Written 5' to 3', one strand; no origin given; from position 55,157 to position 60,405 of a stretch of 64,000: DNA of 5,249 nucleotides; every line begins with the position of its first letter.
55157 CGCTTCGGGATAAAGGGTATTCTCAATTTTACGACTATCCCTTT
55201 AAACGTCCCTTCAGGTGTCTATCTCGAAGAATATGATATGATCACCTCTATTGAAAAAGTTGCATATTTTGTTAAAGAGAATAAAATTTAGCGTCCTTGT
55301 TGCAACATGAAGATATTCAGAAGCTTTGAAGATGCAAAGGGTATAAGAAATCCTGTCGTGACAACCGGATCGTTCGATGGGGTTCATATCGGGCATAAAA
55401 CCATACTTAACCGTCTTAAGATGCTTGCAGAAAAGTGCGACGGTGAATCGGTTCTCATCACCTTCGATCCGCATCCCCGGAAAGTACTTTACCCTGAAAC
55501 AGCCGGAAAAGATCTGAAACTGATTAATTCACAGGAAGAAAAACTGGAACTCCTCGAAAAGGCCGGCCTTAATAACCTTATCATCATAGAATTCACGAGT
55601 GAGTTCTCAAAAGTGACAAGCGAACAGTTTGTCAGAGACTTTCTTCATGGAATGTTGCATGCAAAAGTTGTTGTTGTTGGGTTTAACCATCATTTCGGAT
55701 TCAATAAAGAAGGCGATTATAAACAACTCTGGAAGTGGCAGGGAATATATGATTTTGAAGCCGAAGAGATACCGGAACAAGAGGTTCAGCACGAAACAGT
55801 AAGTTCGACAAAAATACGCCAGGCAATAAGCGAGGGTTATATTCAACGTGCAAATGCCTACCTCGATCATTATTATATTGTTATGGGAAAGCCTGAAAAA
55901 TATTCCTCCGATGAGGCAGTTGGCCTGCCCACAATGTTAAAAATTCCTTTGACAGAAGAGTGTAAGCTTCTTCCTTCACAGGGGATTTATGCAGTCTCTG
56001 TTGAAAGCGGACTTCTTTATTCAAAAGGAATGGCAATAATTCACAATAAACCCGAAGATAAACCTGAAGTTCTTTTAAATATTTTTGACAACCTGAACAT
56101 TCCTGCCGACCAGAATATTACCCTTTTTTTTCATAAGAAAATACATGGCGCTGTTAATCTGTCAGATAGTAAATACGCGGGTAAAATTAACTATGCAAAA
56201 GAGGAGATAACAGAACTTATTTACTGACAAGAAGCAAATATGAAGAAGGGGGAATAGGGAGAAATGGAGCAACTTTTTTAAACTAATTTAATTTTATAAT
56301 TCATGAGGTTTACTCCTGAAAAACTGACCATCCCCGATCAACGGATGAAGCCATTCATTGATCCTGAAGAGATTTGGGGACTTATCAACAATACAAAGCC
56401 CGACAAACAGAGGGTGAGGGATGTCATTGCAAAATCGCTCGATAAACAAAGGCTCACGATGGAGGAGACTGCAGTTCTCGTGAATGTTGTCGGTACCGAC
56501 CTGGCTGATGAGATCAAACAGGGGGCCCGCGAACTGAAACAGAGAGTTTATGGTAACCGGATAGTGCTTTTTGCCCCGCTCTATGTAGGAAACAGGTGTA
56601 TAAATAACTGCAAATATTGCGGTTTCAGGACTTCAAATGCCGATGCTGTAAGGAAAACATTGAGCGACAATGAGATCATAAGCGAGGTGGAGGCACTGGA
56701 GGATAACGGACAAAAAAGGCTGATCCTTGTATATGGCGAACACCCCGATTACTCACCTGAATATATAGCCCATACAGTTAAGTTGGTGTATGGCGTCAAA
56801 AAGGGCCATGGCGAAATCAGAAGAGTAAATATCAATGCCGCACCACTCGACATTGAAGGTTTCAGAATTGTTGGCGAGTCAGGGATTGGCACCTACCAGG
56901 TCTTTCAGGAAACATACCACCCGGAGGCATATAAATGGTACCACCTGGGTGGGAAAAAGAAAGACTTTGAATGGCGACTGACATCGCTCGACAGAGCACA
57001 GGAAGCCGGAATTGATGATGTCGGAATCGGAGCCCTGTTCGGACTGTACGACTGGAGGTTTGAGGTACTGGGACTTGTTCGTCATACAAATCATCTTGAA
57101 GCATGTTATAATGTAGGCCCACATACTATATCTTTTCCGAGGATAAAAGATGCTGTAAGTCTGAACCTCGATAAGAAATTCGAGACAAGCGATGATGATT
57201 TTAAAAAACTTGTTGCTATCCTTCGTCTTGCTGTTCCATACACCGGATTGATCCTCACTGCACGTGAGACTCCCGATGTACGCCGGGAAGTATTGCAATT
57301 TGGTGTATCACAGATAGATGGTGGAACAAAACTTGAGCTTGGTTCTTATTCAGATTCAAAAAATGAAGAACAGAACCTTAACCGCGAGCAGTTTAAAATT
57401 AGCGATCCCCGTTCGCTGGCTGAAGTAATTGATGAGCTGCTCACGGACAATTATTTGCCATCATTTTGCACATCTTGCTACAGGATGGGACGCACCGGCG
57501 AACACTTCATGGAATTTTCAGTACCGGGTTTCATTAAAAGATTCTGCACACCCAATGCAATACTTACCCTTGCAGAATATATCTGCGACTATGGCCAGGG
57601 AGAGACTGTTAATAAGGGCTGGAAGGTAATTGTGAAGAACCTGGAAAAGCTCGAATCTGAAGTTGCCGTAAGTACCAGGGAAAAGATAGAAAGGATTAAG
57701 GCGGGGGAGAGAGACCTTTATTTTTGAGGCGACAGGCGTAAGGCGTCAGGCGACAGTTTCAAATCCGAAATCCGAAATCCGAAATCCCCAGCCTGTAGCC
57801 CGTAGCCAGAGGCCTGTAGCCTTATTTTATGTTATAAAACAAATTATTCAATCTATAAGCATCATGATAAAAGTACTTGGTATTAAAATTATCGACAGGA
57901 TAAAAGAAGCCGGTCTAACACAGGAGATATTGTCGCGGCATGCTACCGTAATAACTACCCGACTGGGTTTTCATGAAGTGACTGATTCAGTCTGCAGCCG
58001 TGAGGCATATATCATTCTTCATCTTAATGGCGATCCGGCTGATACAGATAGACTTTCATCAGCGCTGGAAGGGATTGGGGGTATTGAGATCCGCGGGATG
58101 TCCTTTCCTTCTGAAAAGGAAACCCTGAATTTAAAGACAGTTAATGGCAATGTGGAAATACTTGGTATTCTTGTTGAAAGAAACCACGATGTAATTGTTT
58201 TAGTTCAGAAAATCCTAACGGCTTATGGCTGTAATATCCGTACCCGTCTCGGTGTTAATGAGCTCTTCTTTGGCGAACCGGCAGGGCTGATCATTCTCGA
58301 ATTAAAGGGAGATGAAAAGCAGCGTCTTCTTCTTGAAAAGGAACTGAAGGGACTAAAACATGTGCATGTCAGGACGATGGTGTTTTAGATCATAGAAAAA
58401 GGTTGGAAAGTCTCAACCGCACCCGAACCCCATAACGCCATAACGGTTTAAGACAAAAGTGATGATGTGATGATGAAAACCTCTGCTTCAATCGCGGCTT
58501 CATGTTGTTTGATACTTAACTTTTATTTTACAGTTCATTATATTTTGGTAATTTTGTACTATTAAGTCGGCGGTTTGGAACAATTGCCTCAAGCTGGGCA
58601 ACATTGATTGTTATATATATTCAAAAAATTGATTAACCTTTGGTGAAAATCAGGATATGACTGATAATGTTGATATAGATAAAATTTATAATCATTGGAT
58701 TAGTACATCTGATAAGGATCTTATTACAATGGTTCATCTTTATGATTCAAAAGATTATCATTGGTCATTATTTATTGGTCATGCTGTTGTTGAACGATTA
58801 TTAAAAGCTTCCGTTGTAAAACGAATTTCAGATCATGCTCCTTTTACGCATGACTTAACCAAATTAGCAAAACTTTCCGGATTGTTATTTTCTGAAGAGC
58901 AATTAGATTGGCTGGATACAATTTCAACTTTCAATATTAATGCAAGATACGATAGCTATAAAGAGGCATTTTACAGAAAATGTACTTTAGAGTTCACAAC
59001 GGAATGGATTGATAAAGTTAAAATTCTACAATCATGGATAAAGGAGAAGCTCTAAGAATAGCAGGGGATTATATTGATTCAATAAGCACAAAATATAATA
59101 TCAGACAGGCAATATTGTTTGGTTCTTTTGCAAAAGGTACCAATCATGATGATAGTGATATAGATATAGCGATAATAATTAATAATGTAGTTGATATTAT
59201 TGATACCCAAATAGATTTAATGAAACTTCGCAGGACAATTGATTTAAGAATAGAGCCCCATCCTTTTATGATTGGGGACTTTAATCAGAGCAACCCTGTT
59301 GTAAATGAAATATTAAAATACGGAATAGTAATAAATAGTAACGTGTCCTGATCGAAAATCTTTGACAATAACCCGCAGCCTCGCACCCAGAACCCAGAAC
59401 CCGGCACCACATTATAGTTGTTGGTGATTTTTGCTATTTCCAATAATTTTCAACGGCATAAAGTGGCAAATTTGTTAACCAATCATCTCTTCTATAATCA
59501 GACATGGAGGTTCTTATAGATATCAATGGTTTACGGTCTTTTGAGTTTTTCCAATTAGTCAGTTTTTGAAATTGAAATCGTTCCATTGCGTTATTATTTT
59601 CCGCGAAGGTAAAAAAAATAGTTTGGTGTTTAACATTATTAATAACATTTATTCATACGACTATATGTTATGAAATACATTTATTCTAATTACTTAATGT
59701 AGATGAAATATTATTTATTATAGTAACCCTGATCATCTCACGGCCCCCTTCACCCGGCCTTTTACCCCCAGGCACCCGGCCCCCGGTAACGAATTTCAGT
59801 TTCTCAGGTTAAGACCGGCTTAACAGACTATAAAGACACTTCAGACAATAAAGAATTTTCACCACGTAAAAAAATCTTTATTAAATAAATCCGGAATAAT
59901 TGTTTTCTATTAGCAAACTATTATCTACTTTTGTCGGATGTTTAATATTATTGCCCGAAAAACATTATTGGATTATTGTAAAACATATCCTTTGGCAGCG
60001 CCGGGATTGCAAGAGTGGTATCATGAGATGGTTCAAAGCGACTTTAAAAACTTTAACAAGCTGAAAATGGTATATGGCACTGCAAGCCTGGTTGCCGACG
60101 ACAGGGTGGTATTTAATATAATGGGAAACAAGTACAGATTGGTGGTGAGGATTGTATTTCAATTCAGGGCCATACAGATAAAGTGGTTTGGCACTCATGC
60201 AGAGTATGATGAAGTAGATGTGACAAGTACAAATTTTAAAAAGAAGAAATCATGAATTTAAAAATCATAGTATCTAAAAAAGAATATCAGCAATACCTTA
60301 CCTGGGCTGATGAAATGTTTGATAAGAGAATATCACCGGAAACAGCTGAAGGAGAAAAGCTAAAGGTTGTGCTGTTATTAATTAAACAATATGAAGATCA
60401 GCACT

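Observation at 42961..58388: Hydrogen/redox-sensing island: two sensory hydrogenases with different outputs bracket hydCBA, alongside Rex, ribF, hydG and a TM1266-type regulator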

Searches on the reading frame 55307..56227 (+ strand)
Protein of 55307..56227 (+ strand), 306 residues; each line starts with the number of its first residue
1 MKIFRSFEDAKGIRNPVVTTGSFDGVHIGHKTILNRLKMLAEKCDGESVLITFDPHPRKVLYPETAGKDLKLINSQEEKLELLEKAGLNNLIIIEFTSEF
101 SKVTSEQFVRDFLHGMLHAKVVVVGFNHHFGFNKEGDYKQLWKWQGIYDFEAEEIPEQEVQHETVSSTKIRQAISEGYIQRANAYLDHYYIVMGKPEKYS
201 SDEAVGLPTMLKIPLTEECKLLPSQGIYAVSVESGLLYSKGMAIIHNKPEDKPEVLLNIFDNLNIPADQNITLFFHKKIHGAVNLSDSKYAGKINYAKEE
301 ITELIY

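Call 4: search_protein_families(library=pfam, proteins=[window:55307-56227:+])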
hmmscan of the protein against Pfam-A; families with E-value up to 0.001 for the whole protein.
window:55307-56227:+ (306 aa): 2 families
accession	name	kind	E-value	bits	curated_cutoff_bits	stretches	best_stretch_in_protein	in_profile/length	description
PF06574.18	FAD_syn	-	6.8e-44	149.9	27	1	14-169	6-158/158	FAD synthetase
PF01467.32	CTP_transf_like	-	1.4e-08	35.4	21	1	19-172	2-132/133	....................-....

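Call 67: search_protein_families(library=ncbifam, proteins=[window:55307-56227:+], max_evalue=0.001)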
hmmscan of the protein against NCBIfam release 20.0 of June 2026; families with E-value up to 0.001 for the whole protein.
window:55307-56227:+ (306 aa): 10 families
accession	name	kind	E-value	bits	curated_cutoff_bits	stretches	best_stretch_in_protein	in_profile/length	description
NF004160.0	PRK05627.1-3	equivalog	3.3e-51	173.9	295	1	13-233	14-234/325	bifunctional riboflavin kinase/FAD synthetase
NF004162.0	PRK05627.1-5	equivalog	1.1e-46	159.7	241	1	16-280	15-273/304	bifunctional riboflavin kinase/FAD synthetase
NF004159.0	PRK05627.1-2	equivalog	2.3e-45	155.1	306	1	1-249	2-246/326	bifunctional riboflavin kinase/FAD synthetase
NF004163.0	PRK05627.1-6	equivalog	2.8e-40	138.4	315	1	1-279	1-280/313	bifunctional riboflavin kinase/FAD synthetase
NF004161.0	PRK05627.1-4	equivalog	1.2e-38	133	461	1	15-280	19-285/324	bifunctional riboflavin kinase/FAD synthetase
NF004158.0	PRK05627.1-1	equivalog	1.5e-37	129.6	396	1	8-282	10-280/304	bifunctional riboflavin kinase/FAD synthetase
TIGR00083.1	ribF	equivalog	2.4e-34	119.1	184.35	1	18-280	2-263/290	riboflavin biosynthesis protein RibF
NF045965.1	RibF_rel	equivalog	1.5e-24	87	200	1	6-286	4-262/279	FAD synthase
NF005518.0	PRK07143.1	equivalog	2.2e-22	79.8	232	1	7-288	7-260/281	hypothetical protein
TIGR00125.1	cyt_tran_rel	domain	3.8e-08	33.4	27.7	1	17-86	2-59/65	adenylyltransferase/cytidyltransferase family protein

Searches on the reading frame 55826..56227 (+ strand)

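Call 64: search_protein_families(library=pfam, proteins=[window:55826-56227:+], max_evalue=0.1)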
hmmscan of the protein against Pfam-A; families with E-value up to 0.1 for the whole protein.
window:55826-56227:+ (133 aa): 1 family
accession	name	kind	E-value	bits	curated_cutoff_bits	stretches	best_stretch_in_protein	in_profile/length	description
PF01687.23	Flavokinase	-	0.00035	21.2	19.6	1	32-111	21-102/124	Riboflavin kinase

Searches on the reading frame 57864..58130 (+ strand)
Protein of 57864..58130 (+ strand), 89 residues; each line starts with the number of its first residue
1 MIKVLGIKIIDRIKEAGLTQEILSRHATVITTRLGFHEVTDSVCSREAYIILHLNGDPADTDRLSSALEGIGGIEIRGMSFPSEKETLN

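Call 64: search_protein_families(library=pfam, proteins=[window:57864-58130:+], max_evalue=0.1)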
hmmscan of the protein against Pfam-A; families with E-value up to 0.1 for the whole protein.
window:57864-58130:+ (89 aa): 1 family
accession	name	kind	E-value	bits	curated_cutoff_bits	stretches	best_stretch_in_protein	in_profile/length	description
PF21699.3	TM1266-like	-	0.032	14.6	27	1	2-36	2-36/74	Iron-only hydrogenase system regulator, putative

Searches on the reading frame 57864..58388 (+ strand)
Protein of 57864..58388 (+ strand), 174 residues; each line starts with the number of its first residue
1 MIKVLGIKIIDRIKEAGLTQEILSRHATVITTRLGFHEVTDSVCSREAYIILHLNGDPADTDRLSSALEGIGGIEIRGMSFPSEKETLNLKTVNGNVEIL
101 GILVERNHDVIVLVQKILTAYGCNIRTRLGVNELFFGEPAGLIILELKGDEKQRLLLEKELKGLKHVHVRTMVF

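Call 4: search_protein_families(library=pfam, proteins=[window:57864-58388:+])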
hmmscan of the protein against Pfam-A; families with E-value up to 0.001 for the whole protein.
window:57864-58388:+ (174 aa): 1 family
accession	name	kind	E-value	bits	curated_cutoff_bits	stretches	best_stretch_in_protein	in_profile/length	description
PF21699.3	TM1266-like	-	1e-06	29.1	27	0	97-131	2-36/74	Iron-only hydrogenase system regulator, putative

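Call 6: search_protein_families(library=ncbifam, proteins=[window:57864-58388:+], max_evalue=0.01)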
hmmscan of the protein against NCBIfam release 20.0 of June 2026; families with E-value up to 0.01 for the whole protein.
window:57864-58388:+ (174 aa): 2 families
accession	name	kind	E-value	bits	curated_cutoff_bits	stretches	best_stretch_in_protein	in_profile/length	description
NF052672.1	CPF_0552_fam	subfamily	1.9e-38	130.1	85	2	3-81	2-80/80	CPF_0552 family protein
TIGR03959.1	hyd_TM1266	equivalog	1.5e-07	31.2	60.8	1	97-173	2-75/76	TM1266 family iron-only hydrogenase system putative regulator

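Call 31: search_protein_families(library=pfam, proteins=[window:57864-58388:+], max_evalue=5)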
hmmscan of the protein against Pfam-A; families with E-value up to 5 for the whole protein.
window:57864-58388:+ (174 aa): 1 family
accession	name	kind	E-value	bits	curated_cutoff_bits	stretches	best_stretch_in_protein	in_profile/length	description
PF21699.3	TM1266-like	-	1e-06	29.1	27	2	97-131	2-36/74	Iron-only hydrogenase system regulator, putative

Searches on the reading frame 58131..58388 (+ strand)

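Call 64: search_protein_families(library=pfam, proteins=[window:58131-58388:+], max_evalue=0.1)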
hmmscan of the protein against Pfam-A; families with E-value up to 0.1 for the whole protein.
window:58131-58388:+ (85 aa): 1 family
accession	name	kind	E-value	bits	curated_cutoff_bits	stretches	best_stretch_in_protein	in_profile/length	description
PF21699.3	TM1266-like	-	0.0021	18.4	27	1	8-42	2-36/74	Iron-only hydrogenase system regulator, putative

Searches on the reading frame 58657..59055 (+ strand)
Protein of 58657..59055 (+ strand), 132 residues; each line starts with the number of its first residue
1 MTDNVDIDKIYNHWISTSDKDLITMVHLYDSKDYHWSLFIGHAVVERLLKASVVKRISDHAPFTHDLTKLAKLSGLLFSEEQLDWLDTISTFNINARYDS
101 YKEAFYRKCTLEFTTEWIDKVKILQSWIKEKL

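Call 4: search_protein_families(library=pfam, proteins=[window:58657-59055:+])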
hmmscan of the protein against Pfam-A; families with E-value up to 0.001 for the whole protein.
window:58657-59055:+ (132 aa): 1 family
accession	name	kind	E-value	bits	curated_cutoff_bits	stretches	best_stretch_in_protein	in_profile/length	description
PF05168.19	HEPN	-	1.1e-14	55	22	1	12-130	2-116/117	HEPN domain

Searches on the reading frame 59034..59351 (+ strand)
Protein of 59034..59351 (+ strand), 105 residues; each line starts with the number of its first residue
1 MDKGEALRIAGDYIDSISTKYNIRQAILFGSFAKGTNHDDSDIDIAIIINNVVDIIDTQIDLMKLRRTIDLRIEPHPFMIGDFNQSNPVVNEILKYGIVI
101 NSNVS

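Call 4: search_protein_families(library=pfam, proteins=[window:59034-59351:+])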
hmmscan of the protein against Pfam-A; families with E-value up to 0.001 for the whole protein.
window:59034-59351:+ (105 aa): 2 families
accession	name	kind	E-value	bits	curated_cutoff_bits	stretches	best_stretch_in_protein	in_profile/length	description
PF18765.7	Polbeta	-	5.2e-14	52.6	26.9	1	16-102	5-89/93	Polymerase beta, Nucleotidyltransferase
PF01909.29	NTP_transf_2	-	1.9e-10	41.4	21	1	15-67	6-59/93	Nucleotidyltransferase domain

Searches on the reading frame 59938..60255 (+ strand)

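Call 64: search_protein_families(library=pfam, proteins=[window:59938-60255:+], max_evalue=0.1)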
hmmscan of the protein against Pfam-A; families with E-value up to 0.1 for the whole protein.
window:59938-60255:+ (105 aa): 1 family
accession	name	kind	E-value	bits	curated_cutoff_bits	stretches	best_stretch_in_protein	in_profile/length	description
PF09907.15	HigB_toxin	-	8.1e-27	93.7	27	1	23-92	4-73/74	HigB_toxin, RelE-like toxic component of a toxin-antitoxin system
